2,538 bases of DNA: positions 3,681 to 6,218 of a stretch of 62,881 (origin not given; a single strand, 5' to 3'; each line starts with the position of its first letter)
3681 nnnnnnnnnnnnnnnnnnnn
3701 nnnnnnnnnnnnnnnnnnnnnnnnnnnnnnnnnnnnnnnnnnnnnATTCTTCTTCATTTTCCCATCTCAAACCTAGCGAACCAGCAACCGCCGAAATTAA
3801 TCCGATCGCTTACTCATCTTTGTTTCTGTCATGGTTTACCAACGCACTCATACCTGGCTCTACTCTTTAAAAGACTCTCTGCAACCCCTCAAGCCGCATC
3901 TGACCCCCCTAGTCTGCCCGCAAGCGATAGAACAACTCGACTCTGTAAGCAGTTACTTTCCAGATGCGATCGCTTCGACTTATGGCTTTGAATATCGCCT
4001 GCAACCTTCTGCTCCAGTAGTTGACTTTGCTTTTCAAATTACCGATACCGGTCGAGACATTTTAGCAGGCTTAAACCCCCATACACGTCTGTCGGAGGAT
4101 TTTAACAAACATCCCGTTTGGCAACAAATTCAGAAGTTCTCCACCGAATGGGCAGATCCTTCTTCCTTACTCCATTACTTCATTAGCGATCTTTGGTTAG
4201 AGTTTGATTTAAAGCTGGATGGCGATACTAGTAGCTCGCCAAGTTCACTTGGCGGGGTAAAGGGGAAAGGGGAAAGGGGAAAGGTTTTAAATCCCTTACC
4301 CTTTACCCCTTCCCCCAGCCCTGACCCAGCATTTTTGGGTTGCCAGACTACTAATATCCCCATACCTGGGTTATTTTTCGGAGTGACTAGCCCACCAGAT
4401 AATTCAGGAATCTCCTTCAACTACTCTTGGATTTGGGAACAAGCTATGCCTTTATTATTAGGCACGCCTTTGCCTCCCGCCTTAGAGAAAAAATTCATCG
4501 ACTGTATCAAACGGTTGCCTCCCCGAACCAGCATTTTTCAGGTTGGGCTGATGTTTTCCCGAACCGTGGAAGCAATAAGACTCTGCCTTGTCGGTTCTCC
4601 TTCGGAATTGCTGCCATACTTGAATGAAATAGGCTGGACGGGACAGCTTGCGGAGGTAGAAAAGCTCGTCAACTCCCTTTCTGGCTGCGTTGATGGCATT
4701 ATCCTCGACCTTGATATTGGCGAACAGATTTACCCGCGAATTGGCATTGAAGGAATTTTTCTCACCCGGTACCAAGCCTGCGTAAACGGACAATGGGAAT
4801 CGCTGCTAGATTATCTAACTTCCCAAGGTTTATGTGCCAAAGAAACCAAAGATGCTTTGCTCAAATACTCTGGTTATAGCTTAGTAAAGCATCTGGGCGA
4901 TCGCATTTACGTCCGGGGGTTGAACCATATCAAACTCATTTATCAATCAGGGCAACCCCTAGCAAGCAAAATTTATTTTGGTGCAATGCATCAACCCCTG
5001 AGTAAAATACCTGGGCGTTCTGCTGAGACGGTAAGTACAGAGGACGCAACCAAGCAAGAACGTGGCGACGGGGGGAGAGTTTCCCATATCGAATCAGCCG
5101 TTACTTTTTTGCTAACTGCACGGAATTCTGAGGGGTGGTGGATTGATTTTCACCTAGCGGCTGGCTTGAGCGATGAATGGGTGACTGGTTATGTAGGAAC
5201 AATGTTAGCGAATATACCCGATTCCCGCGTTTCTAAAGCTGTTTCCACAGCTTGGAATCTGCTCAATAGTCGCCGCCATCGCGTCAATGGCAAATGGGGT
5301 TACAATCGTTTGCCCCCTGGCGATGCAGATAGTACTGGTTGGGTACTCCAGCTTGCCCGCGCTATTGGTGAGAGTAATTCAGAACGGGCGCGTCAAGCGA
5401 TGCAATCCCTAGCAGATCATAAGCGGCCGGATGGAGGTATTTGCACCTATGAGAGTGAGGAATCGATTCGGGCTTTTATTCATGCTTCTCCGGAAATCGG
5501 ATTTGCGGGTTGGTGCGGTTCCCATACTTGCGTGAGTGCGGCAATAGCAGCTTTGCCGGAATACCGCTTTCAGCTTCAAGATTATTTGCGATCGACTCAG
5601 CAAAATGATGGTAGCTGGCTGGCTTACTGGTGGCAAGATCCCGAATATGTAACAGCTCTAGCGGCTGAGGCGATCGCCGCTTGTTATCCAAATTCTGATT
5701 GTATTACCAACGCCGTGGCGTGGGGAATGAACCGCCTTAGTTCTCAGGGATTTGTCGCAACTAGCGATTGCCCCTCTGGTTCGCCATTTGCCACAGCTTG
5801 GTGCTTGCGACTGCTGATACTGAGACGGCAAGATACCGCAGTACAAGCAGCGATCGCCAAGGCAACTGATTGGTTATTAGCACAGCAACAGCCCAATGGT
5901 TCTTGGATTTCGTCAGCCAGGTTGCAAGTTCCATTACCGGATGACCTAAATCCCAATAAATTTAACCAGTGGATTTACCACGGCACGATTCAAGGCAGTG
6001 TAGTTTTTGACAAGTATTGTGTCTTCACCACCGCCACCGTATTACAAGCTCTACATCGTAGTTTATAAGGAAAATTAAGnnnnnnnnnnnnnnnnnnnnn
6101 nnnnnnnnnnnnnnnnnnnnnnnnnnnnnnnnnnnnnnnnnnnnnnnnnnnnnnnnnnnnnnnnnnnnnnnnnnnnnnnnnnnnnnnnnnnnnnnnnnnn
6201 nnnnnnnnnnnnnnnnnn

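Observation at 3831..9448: LanM-like synthetase paired with a terpene-cyclase-repeat protein and no visible precursor peptide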

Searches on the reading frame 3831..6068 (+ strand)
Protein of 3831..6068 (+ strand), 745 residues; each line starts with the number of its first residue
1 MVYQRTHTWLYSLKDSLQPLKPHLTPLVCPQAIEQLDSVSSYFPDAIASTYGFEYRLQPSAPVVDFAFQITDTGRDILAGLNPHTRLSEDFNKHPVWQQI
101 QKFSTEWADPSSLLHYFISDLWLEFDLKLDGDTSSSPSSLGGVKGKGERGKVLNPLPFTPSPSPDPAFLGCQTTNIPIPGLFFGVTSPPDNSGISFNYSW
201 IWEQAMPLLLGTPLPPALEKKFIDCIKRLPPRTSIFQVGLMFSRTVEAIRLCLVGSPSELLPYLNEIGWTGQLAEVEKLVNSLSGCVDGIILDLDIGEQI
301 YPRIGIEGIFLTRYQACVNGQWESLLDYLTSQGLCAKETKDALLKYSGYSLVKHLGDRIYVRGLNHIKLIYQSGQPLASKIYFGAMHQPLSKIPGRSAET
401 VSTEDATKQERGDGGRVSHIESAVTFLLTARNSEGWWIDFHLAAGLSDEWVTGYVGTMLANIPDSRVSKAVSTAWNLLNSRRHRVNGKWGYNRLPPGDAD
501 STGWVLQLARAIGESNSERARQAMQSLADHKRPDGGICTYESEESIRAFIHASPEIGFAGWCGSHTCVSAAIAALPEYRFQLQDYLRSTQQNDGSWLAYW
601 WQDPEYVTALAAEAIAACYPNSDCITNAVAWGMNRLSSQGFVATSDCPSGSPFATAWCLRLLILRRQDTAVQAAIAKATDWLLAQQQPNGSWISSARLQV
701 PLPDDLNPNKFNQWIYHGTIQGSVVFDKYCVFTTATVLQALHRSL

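Call 6: search_protein_families(library=pfam, proteins=[window:3831-6068:+], max_evalue=0.01)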
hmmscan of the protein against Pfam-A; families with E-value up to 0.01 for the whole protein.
window:3831-6068:+ (745 aa): 3 families
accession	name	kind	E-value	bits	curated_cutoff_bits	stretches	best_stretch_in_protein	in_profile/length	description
PF13243.12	SQHop_cyclase_C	-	5.3e-06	26.1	26.1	1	583-694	165-286/319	Squalene-hopene cyclase C-terminal domain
PF07678.20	TED_complement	-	0.0011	18.6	22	0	649-698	89-139/312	A-macroglobulin TED domain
PF13249.12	SQHop_cyclase_N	-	0.0065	16.1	26.2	0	675-692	1-64/291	Squalene-hopene cyclase N-terminal domain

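Call 10: search_protein_families(library=ncbifam, proteins=[window:3831-6068:+], max_evalue=0.01)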
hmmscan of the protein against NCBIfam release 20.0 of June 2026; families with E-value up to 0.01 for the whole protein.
window:3831-6068:+ (745 aa): 3 families
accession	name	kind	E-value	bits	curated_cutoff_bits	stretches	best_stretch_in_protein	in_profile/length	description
TIGR01787.1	squalene_cyclas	subfamily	1.5e-10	40.4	322.7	1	481-694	343-589/622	squalene/oxidosqualene cyclases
TIGR01507.1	hopene_cyclase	equivalog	2.7e-06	26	431.1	1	584-693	481-601/640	squalene--hopene cyclase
TIGR03463.1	osq_cycl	subfamily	0.00026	19.4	851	1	517-693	399-603/634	2,3-oxidosqualene cyclase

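Call 11: find_homologous_proteins(query=window:3831-6065:+, max_evalue=0.001)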
Query window:3831-6065:+ (745 aa): 24 proteins with E <= 0.001 among 8000 candidates.
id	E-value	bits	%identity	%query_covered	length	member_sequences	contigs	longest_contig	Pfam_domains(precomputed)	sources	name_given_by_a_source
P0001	0.0e+0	1753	100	100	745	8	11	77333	PF13243.13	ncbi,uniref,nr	ncbi:prenyltransferase/squalene oxidase repeat-containing protein [Nostoc linckia]|uniref:prenyltran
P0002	0.0e+0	1555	90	100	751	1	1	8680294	PF13243.13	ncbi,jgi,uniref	ncbi:Squalene cyclase C-terminal domain-containing protein [Nostoc sp. DSM 114161]|jgi:hypothetical 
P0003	0.0e+0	1545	91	100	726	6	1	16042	PF13243.13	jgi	jgi:hypothetical protein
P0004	0.0e+0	1535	90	100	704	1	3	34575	PF13243.13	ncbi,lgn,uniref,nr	ncbi:hypothetical protein H6G94_34395 [Nostoc punctiforme FACHB-252]|uniref:Squalene cyclase C-termi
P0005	0.0e+0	1523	89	100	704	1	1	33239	PF13243.13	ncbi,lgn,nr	ncbi:MAG: prenyltransferase/squalene oxidase repeat-containing protein [Nostoc sp. EkiNYC01]|nr:pren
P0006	0.0e+0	1468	86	100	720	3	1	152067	PF13243.13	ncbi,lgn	ncbi:MAG: prenyltransferase/squalene oxidase repeat-containing protein [Nostoc sp.]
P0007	0.0e+0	1316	77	99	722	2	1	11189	PF13243.13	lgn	-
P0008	0.0e+0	1253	74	99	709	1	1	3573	-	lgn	-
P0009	0.0e+0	1251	75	99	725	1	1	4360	-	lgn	-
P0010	0.0e+0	1069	63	99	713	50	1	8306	-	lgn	-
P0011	2.7e-278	944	57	99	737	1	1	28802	PF13243.13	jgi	jgi:Prenyltransferase and squalene oxidase repeat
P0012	9.1e-277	939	57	99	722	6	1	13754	PF07678.21,PF13243.13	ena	-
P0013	6.9e-274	929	55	99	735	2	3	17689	-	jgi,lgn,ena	-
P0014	1.0e-269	915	56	98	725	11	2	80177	PF13243.13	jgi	jgi:hypothetical protein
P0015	8.9e-262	889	53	99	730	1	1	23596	-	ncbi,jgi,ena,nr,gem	ncbi:MAG: hypothetical protein JOZ78_21660 [Chroococcidiopsidaceae cyanobacterium CP_BM_ER_R8_30]|nr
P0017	9.4e-259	879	53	99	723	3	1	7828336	PF13243.13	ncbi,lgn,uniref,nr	ncbi:hypothetical protein FD723_06735 [Nostoc sp. C052]|uniref:prenyltransferase/squalene oxidase re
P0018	3.7e-254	864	53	99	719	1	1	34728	PF13243.13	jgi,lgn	jgi:hypothetical protein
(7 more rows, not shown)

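Call 13: find_encoding_contigs(protein=P0017, flank=10000, max_places=2)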
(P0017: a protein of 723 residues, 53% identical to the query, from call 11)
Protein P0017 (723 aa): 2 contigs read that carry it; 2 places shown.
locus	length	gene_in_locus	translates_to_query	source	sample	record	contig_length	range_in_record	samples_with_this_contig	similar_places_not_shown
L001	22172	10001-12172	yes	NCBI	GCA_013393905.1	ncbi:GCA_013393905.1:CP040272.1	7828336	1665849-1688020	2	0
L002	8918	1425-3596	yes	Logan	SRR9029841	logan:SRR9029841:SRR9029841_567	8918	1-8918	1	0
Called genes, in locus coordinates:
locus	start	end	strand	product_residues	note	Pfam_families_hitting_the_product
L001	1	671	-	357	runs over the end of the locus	PF00027:cNMP_binding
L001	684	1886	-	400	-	PF22541:DUF7005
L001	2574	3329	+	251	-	PF01656:CbiA, PF07015:VirC1 (faint), PF09140:MipZ (faint), PF10609:ParA, PF13614:AAA_31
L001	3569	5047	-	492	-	PF26355:HTH_VMAP-M9, PF14516:AAA_35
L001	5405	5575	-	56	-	-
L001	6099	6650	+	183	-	PF14407:Frankia_peptide (weak), PF02979:NHase_alpha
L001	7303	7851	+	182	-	PF02979:NHase_alpha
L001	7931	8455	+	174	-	PF02979:NHase_alpha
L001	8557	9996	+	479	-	PF07862:Nif11 (faint), PF05721:PhyH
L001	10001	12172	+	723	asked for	PF13243:SQHop_cyclase_C (weak)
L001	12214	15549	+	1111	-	PF13575:DUF4135, PF05147:LANC_like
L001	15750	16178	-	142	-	-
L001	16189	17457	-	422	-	PF13506:Glyco_transf_21, PF00535:Glycos_transf_2, PF10111:Glyco_tranf_2_2 (weak), PF13641:Glyco_tranf_2_3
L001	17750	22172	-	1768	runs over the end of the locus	PF00069:Pkinase, PF07714:PK_Tyr_Ser-Thr, PF13191:AAA_16, PF01590:GAF, PF13185:GAF_2, PF07228:SpoIIE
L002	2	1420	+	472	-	?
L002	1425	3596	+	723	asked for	PF13243:SQHop_cyclase_C (weak)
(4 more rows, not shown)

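Call 14: find_encoding_contigs(protein=P0014, flank=10000, max_places=2)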
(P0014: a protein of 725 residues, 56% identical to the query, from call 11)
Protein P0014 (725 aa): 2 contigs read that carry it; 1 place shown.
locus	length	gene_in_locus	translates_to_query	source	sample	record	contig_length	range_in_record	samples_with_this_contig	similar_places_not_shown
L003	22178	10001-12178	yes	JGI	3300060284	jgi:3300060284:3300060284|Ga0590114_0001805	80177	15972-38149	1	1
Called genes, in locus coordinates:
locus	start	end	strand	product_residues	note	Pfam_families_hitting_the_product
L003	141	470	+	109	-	PF07862:Nif11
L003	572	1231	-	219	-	PF13640:2OG-FeII_Oxy_3, PF13661:2OG-FeII_Oxy_4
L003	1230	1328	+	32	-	-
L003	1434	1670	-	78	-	-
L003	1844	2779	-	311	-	PF13737:DDE_Tnp_1_5, PF01609:DDE_Tnp_1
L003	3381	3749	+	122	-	PF07862:Nif11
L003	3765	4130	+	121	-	PF07862:Nif11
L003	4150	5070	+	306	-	PF02668:TauD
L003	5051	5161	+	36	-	-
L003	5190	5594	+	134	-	PF14407:Frankia_peptide (weak), PF02979:NHase_alpha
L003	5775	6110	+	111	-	PF02979:NHase_alpha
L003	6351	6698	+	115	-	PF02979:NHase_alpha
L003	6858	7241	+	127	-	PF02979:NHase_alpha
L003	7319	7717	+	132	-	PF02979:NHase_alpha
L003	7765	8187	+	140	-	PF02979:NHase_alpha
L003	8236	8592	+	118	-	PF02979:NHase_alpha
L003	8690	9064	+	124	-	PF02979:NHase_alpha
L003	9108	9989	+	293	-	PF05721:PhyH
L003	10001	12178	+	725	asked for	PF13243:SQHop_cyclase_C (faint)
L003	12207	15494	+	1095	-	PF13575:DUF4135, PF05147:LANC_like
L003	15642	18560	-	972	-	PF00664:ABC_membrane, PF00005:ABC_tran, PF02463:SMC_N (faint)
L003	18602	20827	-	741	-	PF03412:Peptidase_C39, PF00664:ABC_membrane, PF00005:ABC_tran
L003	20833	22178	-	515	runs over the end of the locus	PF25917:BSH_RND (weak)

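Call 18: find_encoding_contigs(protein=P0002, flank=10000, max_places=2)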
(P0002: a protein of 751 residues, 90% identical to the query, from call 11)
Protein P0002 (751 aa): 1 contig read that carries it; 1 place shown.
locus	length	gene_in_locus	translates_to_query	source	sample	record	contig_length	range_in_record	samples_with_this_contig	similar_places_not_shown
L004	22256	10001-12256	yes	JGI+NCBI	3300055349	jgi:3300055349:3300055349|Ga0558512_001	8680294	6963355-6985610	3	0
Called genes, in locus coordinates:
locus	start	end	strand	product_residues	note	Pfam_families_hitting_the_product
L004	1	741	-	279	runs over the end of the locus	-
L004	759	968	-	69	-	-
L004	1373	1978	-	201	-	-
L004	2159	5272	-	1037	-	PF13185:GAF_2 (weak), PF00512:HisKA, PF02518:HATPase_c, PF00072:Response_reg, PF00512:HisKA (weak), PF02518:HATPase_c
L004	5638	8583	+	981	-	PF02463:SMC_N (weak), PF00664:ABC_membrane, PF00005:ABC_tran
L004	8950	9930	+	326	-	PF05721:PhyH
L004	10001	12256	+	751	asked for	PF13243:SQHop_cyclase_C (faint)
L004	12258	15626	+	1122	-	PF13575:DUF4135, PF05147:LANC_like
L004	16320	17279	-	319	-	-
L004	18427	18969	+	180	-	PF04545:Sigma70_r4 (weak)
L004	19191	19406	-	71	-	-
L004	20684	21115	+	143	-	-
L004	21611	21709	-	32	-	-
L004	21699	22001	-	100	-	-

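Call 19: find_encoding_contigs(protein=P0006, flank=10000, max_places=2)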
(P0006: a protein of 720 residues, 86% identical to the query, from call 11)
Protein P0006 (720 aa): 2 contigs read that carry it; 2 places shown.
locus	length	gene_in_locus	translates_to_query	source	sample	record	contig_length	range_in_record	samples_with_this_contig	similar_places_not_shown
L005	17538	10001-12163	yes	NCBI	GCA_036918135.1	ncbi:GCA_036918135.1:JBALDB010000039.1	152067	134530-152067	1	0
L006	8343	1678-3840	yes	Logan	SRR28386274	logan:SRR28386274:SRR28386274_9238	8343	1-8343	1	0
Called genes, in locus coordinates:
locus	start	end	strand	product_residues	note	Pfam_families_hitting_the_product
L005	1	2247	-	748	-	PF03412:Peptidase_C39, PF00664:ABC_membrane, PF00005:ABC_tran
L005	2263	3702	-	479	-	PF25917:BSH_RND, PF25973:BSH_CzcB (faint), PF26077:BSH_Fcp1 (faint)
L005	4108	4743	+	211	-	PF14407:Frankia_peptide (faint), PF19398:DurB-like (faint), PF02979:NHase_alpha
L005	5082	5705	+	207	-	PF14407:Frankia_peptide (faint), PF19398:DurB-like (faint), PF02979:NHase_alpha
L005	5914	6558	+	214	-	PF14407:Frankia_peptide (faint), PF02979:NHase_alpha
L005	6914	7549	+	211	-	PF14407:Frankia_peptide (faint), PF19398:DurB-like (faint), PF02979:NHase_alpha (weak)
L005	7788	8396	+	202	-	PF14407:Frankia_peptide (faint), PF19398:DurB-like (faint), PF27793:RNP_Burkhold (faint), PF02979:NHase_alpha (weak)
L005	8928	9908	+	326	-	PF05721:PhyH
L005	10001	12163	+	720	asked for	PF13243:SQHop_cyclase_C (faint)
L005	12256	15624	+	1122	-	PF13575:DUF4135, PF05147:LANC_like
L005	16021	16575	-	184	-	PF13499:EF-hand_7, PF13833:EF-hand_8 (faint), PF23564:EF-hand_FSTL1 (weak), PF00036:EF-hand_1 (faint), PF13202:EF-hand_5 (faint), PF13405:EF-hand_6 (faint), PF13499:EF-hand_7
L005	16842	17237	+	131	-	-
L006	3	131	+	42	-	?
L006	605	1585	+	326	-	PF05721:PhyH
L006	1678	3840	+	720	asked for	PF13243:SQHop_cyclase_C (faint)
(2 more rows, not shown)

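Call 20: find_encoding_contigs(protein=P0001, flank=10000, max_places=6)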
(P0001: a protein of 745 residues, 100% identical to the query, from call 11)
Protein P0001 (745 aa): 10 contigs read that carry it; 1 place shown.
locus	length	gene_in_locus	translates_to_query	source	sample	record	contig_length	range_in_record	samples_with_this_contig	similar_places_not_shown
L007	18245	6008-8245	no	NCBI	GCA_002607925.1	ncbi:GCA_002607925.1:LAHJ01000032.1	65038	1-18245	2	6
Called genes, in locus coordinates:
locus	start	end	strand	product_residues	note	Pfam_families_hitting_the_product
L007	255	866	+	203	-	PF14407:Frankia_peptide (faint), PF19398:DurB-like (faint), PF02979:NHase_alpha (weak)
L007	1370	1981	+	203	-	PF14407:Frankia_peptide (faint), PF02979:NHase_alpha (weak)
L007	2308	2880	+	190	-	PF00353:HemolysinCabind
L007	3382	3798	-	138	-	-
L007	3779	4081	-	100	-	PF09907:HigB_toxin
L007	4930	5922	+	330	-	PF05721:PhyH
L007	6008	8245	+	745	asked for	PF13243:SQHop_cyclase_C (faint)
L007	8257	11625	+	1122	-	PF13575:DUF4135, PF05147:LANC_like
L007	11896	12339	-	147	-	PF01850:PIN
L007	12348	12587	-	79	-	-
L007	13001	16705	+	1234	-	PF05860:TPS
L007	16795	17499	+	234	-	PF00027:cNMP_binding, PF13545:HTH_Crp_2 (faint)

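Call 33: find_encoding_contigs(protein=P0011, flank=10000, max_places=1)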
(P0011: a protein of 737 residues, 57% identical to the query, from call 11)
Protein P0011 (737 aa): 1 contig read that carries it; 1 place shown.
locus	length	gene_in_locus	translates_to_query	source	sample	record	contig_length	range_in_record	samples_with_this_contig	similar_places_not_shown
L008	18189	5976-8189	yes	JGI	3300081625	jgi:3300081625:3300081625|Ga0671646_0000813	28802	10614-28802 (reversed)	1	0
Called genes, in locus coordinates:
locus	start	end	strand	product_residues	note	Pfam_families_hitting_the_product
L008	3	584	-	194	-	?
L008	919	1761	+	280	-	PF07730:HisKA_3, PF02518:HATPase_c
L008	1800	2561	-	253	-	PF01656:CbiA, PF10609:ParA, PF13614:AAA_31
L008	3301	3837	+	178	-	PF02979:NHase_alpha, PF14407:Frankia_peptide (weak)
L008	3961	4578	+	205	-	PF02979:NHase_alpha, PF14407:Frankia_peptide (faint), PF28158:CTB (weak)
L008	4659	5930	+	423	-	PF07862:Nif11 (weak), PF05721:PhyH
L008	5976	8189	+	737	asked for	PF13243:SQHop_cyclase_C (weak)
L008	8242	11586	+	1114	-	PF13575:DUF4135, PF05147:LANC_like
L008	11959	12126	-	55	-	PF26394:Psb34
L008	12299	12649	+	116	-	-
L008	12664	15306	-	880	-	PF01590:GAF, PF13492:GAF_3 (faint), PF13185:GAF_2, PF00360:PHY, PF00990:GGDEF, PF00563:EAL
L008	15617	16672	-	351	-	-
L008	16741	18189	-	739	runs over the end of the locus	PF00069:Pkinase, PF07714:PK_Tyr_Ser-Thr, PF25047:Beta-prop_TEP1_2nd, PF25172:Beta-prop_WDR3_2nd, PF25174:Beta-prop_THOC3, PF24814:WD40_Prp19, PF25175:Beta-prop_WDR5, PF23381:Beta-prop_IFT122_1st, +81 more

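Call 34: find_encoding_contigs(protein=P0015, flank=10000, max_places=1)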
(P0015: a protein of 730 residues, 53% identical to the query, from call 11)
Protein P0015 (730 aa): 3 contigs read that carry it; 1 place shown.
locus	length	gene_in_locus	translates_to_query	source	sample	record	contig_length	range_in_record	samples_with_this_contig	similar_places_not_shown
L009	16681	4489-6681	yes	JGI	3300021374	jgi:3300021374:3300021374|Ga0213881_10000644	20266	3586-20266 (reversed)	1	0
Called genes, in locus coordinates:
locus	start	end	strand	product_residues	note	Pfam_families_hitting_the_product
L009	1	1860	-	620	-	?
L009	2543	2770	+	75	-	-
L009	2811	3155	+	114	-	PF02979:NHase_alpha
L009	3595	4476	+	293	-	PF05721:PhyH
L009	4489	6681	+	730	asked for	-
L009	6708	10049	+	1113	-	PF13575:DUF4135, PF05147:LANC_like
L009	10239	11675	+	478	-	PF25917:BSH_RND (faint), PF25973:BSH_CzcB (faint)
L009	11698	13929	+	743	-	PF03412:Peptidase_C39, PF13529:Peptidase_C39_2 (weak), PF00664:ABC_membrane, PF02463:SMC_N (faint), PF00005:ABC_tran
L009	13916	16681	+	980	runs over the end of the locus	PF00664:ABC_membrane, PF00005:ABC_tran, PF02463:SMC_N (faint)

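Call 35: find_encoding_contigs(protein=P0018, flank=10000, max_places=1)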
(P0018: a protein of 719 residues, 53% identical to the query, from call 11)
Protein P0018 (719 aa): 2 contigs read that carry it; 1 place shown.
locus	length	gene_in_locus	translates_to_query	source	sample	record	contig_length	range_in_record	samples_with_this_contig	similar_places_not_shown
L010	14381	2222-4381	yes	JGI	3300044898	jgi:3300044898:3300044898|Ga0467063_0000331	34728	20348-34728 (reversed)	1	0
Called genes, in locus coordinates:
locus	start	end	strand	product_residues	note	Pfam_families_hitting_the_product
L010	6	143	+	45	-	-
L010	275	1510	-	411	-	PF13406:SLT_2, PF01471:PG_binding_1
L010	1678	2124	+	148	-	PF14407:Frankia_peptide (weak), PF02979:NHase_alpha (weak)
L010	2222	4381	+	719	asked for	PF13243:SQHop_cyclase_C (faint)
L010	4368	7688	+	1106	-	PF13575:DUF4135, PF05147:LANC_like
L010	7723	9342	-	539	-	PF01551:Peptidase_M23 (faint)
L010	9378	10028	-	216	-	PF08207:EFP_N, PF01132:EFP, PF09285:Elong-fact-P_C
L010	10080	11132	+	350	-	PF00152:tRNA-synt_2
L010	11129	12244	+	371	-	PF04055:Radical_SAM, PF12544:LAM_C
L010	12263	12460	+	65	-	-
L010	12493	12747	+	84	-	-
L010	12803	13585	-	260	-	PF21295:Bact_transglu_N_2 (weak), PF04473:DUF553 (weak), PF01841:Transglut_core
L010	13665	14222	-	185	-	-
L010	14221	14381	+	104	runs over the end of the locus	-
